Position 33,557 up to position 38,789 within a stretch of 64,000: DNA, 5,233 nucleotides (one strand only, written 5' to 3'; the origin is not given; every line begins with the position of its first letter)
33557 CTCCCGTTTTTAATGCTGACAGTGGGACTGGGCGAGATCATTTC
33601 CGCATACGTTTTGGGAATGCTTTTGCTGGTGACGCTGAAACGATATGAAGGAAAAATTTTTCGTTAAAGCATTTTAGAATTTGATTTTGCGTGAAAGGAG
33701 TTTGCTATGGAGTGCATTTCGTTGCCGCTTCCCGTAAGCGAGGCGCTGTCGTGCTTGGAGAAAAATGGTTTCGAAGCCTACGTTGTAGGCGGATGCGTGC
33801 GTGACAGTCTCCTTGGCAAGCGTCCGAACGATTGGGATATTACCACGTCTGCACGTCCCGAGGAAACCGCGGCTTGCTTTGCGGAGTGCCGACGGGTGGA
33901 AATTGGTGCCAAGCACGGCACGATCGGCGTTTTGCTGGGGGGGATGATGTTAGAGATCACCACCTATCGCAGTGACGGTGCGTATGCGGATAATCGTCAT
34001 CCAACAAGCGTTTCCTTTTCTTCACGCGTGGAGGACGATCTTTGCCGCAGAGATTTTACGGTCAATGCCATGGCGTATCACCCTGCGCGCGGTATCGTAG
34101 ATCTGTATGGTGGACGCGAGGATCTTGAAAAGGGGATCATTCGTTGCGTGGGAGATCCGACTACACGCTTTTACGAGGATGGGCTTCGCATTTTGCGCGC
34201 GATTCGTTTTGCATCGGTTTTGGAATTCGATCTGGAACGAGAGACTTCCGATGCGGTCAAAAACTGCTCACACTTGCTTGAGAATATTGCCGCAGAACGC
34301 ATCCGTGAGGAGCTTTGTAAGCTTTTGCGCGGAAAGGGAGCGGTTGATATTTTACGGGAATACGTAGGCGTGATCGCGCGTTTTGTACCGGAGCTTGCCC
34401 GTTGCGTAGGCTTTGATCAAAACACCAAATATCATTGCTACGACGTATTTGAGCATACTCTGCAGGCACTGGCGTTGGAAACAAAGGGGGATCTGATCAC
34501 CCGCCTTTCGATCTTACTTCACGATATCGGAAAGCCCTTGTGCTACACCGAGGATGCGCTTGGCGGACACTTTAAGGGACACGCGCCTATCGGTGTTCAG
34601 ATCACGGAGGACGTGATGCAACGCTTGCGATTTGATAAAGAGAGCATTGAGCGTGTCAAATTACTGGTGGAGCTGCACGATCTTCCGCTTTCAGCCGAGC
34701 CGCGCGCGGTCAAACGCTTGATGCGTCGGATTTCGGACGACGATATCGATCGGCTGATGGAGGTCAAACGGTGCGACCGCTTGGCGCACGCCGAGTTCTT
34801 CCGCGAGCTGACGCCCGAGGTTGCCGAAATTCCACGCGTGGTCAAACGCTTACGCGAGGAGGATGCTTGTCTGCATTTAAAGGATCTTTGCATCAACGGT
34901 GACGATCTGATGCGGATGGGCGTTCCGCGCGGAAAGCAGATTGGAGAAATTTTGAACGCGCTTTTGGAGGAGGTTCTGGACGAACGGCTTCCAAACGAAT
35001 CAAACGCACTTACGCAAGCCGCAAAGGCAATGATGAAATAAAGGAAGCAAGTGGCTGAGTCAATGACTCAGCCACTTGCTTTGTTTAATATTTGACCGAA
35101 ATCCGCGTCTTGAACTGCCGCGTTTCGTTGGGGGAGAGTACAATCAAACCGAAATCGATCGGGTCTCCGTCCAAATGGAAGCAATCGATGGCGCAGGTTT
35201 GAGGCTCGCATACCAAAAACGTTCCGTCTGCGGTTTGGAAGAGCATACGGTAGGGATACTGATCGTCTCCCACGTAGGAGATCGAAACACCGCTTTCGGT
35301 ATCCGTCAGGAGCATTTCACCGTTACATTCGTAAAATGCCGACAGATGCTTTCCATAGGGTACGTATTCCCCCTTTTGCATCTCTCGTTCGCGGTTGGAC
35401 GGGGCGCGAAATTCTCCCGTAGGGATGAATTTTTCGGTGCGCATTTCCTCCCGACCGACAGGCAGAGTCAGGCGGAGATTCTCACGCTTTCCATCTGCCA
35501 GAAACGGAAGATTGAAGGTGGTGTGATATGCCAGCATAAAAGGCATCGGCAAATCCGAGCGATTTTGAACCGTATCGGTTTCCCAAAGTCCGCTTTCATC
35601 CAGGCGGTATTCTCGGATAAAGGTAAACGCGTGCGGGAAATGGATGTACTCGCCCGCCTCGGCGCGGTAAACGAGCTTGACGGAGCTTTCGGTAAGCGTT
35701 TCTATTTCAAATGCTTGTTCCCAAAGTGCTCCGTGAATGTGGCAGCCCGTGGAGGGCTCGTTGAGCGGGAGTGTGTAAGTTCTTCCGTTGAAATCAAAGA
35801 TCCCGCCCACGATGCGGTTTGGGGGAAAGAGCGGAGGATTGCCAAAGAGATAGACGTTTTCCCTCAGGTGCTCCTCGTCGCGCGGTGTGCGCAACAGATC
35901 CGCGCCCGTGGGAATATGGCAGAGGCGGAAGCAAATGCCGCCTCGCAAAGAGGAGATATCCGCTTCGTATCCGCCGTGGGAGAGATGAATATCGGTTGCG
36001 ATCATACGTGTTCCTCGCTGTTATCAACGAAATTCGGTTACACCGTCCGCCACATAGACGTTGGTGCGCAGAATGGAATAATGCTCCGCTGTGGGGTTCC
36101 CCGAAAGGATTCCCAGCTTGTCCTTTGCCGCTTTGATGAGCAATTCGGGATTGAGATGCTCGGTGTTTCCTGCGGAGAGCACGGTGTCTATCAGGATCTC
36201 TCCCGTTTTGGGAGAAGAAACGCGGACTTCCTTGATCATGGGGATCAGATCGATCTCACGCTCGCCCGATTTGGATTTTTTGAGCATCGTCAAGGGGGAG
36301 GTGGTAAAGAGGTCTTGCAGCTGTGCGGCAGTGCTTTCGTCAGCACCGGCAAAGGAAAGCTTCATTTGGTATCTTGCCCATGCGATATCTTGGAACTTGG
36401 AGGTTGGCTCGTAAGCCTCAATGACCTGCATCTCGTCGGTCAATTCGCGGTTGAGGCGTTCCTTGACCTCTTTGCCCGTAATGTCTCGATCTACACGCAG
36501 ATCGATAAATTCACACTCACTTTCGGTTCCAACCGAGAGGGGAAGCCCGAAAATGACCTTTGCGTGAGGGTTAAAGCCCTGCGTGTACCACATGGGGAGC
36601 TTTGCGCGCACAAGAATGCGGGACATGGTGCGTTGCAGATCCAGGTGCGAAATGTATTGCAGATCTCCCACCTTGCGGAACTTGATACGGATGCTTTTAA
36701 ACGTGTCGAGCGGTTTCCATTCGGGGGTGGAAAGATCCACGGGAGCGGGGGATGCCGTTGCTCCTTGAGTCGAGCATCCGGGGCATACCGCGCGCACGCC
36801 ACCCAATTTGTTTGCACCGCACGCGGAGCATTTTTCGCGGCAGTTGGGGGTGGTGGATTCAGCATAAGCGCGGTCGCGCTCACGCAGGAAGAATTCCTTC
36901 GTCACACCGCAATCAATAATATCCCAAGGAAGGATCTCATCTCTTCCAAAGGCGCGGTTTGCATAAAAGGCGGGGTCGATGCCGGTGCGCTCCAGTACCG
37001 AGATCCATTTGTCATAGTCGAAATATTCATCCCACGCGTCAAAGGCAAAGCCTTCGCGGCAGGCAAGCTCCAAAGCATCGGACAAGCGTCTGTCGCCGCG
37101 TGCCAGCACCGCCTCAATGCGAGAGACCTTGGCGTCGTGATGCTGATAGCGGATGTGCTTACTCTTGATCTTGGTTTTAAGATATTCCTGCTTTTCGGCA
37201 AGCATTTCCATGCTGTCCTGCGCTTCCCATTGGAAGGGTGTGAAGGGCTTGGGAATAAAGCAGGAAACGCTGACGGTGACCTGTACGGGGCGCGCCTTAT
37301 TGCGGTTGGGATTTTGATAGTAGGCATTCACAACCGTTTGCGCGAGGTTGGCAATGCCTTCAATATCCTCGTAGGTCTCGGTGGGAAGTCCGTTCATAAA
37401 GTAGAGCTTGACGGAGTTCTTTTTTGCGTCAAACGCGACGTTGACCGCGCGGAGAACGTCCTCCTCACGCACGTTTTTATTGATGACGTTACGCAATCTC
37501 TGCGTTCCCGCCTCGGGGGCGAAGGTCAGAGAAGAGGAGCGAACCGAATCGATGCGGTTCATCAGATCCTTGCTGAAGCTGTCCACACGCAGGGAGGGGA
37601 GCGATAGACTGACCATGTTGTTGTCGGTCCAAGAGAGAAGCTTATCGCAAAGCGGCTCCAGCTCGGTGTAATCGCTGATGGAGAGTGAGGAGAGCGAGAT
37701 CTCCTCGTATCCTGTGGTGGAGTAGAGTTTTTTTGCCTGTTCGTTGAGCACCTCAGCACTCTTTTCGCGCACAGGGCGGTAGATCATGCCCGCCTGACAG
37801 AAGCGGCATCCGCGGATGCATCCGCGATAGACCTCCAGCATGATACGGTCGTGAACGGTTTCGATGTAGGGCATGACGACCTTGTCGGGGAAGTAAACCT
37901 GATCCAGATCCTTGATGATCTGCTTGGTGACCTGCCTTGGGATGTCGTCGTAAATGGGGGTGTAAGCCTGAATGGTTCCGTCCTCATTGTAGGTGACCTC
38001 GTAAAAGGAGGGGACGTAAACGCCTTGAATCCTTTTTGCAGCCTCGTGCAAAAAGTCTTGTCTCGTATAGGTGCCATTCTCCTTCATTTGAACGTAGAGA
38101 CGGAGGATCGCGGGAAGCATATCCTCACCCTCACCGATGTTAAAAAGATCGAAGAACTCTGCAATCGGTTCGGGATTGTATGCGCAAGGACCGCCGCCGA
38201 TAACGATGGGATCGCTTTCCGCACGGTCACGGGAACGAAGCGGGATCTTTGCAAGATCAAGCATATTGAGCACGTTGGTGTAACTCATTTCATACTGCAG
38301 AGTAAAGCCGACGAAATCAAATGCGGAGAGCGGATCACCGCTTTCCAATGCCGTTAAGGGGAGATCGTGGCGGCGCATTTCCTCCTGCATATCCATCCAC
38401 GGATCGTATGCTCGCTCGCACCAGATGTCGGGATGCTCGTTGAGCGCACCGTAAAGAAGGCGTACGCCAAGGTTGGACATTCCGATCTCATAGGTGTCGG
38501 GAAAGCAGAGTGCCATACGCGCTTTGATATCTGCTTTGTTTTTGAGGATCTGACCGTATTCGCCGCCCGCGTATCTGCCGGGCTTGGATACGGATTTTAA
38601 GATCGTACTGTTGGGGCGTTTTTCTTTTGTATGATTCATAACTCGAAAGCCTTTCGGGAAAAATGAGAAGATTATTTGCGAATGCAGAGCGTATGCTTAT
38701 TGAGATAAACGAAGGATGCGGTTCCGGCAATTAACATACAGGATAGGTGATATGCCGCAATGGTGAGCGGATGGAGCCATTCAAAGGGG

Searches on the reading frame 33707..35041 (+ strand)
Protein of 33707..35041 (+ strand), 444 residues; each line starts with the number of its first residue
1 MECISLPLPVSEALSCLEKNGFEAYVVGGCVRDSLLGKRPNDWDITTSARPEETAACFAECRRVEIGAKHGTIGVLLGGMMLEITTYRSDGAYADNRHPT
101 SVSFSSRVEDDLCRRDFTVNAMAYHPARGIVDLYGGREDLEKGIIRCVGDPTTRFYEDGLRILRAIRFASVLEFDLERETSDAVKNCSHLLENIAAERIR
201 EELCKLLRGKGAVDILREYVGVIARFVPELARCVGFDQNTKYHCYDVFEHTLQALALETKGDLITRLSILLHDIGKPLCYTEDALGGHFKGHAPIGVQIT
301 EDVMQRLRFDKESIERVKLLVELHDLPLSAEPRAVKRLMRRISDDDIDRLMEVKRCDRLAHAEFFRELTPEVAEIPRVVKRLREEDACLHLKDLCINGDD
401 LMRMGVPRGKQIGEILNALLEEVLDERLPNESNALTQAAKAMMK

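Call 7: search_protein_families(library=pfam, proteins=[window:33707-35041:+])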
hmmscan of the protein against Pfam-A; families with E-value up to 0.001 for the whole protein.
window:33707-35041:+ (444 aa): 4 families
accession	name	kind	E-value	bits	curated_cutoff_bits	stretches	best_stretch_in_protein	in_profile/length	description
PF01743.26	PolyA_pol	-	6.2e-39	133.7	23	1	24-146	1-126/126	Poly A polymerase head domain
PF13735.12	tRNA_NucTran2_2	-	3.1e-13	50.4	27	1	301-438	25-148/149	tRNA nucleotidyltransferase domain 2 putative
PF12627.12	PolyA_pol_RNAbd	-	1.3e-11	44.5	22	1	174-230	2-60/64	Probable RNA and SrmB- binding site of polymerase A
PF01966.28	HD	-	6.6e-08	33.3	22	1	243-360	4-114/116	HD domain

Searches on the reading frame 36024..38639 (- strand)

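Call 7: search_protein_families(library=pfam, proteins=[window:36024-38639:-])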
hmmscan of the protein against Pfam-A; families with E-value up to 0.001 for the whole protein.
window:36024-38639:- (871 aa): 3 families
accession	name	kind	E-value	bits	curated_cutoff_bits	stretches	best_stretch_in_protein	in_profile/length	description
PF19864.5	Radical_SAM_N2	-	1.6e-64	216.4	29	1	58-210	1-151/151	Radical SAM proteins, N-terminal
PF10105.14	DUF2344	-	1e-49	169.2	23.8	1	650-831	2-176/176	Uncharacterized protein conserved in bacteria (DUF2344)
PF04055.27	Radical_SAM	-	9e-19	68.7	29.5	1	269-432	2-165/166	Radical SAM superfamily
